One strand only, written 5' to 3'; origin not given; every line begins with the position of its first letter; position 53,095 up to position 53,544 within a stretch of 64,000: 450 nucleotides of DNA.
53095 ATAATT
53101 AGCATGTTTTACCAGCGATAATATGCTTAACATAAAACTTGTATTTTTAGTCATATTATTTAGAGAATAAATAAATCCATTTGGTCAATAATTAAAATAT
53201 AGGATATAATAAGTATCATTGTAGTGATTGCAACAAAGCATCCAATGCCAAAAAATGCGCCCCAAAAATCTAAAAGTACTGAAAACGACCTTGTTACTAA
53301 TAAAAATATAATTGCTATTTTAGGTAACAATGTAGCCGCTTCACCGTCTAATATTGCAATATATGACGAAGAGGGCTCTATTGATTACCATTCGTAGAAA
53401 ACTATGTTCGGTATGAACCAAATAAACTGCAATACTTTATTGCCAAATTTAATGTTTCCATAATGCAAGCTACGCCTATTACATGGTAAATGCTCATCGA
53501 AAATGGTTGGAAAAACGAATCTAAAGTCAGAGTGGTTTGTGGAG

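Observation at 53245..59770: Hybrid NRPS-PKS megasynthase (A-T-KS-AT-KR-T-TE) broken by three independent lesions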

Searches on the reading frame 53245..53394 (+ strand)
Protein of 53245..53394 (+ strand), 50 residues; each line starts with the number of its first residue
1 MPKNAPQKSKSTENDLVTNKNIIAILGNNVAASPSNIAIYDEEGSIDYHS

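Call 10: search_protein_families(library=pfam, proteins=[window:53245-53394:+], max_evalue=0.01)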
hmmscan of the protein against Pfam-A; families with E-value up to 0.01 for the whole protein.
window:53245-53394:+ (50 aa): 0 families
